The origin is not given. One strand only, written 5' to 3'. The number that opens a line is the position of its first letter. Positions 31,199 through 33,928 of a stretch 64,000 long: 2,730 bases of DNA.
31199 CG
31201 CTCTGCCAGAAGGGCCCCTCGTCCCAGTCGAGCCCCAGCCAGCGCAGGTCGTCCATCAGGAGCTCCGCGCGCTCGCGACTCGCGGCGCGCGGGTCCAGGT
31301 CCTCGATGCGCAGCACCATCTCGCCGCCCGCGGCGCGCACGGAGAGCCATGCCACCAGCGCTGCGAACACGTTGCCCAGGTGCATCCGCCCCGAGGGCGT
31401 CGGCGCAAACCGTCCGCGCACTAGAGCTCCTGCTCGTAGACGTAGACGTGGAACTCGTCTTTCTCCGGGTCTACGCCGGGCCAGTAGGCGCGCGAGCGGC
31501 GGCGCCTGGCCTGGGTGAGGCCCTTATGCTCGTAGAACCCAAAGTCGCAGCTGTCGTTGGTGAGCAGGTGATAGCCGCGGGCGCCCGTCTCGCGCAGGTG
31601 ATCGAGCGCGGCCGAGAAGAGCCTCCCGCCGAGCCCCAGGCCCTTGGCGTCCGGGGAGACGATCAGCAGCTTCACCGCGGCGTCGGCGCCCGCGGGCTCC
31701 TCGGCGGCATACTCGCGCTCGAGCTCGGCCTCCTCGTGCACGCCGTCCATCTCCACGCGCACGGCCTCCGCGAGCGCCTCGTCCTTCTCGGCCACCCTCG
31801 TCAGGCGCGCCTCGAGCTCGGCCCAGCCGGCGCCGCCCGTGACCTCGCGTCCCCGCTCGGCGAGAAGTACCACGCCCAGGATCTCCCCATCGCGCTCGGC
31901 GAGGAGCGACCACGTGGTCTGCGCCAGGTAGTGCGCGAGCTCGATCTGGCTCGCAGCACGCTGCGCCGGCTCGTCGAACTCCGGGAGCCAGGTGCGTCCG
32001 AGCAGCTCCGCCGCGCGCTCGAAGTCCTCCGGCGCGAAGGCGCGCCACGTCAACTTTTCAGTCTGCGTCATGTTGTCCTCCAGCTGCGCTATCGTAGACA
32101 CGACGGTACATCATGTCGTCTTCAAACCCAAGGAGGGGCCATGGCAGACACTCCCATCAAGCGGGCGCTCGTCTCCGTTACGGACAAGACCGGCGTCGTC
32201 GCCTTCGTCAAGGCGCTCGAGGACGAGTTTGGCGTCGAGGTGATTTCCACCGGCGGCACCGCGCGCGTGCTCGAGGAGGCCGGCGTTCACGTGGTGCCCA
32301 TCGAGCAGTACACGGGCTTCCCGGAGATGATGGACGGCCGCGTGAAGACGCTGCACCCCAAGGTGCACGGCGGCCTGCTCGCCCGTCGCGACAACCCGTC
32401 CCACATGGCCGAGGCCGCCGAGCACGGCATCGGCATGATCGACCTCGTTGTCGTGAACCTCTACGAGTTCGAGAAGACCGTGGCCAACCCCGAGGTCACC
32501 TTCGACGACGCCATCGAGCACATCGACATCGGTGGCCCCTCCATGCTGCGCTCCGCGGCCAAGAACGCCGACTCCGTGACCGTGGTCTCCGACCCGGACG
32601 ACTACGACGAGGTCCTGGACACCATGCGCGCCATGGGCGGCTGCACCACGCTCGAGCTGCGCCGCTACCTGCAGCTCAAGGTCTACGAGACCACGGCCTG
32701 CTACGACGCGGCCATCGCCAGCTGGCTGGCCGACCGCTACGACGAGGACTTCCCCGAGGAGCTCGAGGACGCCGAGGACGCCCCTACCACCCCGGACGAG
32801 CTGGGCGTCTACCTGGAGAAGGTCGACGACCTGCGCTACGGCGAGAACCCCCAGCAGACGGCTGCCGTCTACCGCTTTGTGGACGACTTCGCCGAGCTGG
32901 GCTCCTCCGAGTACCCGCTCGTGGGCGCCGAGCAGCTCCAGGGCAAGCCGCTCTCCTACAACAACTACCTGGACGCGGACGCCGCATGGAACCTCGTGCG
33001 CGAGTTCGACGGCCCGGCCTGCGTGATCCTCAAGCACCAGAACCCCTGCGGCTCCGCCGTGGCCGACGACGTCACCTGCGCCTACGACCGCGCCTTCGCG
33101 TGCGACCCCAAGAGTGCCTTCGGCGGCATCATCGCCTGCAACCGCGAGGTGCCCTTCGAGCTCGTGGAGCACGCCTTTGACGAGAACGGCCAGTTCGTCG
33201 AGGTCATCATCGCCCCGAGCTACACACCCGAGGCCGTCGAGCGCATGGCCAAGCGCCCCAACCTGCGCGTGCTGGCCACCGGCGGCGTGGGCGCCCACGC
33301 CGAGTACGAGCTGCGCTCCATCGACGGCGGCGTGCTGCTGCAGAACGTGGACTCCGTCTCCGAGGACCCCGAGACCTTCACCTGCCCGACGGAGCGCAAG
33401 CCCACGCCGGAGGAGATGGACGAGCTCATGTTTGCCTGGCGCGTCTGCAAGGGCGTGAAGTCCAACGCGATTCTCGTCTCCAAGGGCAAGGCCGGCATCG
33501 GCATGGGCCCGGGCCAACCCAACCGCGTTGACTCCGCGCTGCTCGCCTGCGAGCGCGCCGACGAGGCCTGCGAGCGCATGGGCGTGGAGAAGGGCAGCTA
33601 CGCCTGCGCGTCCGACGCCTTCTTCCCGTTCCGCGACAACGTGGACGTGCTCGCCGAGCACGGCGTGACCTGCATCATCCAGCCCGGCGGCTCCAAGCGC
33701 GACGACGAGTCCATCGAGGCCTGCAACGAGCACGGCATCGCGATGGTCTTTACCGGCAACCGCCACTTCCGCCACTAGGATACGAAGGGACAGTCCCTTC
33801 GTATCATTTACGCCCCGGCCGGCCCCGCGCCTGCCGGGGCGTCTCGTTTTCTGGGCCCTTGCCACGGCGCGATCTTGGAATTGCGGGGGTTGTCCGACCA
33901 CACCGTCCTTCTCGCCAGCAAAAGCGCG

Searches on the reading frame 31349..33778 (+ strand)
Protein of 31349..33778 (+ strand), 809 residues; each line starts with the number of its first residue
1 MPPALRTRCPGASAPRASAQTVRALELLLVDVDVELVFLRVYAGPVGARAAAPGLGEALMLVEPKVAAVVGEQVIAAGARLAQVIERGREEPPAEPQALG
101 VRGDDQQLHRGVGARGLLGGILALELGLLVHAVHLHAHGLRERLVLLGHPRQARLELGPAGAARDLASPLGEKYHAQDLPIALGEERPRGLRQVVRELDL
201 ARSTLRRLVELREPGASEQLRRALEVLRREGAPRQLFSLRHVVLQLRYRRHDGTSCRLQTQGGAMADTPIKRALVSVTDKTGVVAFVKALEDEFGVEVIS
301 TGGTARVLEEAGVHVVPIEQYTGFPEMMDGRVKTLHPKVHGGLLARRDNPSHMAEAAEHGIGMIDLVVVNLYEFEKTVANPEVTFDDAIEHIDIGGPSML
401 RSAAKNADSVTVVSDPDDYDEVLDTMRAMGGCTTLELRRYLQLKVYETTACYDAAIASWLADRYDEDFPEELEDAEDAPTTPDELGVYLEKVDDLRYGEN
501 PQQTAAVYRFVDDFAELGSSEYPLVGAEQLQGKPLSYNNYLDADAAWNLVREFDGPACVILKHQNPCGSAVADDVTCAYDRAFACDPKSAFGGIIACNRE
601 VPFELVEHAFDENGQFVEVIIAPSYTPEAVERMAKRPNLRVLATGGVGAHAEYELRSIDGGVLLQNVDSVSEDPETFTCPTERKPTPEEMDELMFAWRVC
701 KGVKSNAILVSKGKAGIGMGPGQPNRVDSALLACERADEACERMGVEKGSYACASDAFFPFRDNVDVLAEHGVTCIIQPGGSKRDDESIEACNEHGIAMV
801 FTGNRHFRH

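Call 18: search_protein_families(library=pfam, proteins=[window:31349-33778:+])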
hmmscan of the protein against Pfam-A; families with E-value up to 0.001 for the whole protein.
window:31349-33778:+ (809 aa): 2 families
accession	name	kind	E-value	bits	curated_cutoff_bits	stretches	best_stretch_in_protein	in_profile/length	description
PF01808.24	AICARFT_IMPCHas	-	1.3e-106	357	25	1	403-736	1-311/311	AICARFT/IMPCHase bienzyme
PF02142.27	MGS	-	2.3e-21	76.2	24.1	1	283-397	2-93/94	MGS-like domain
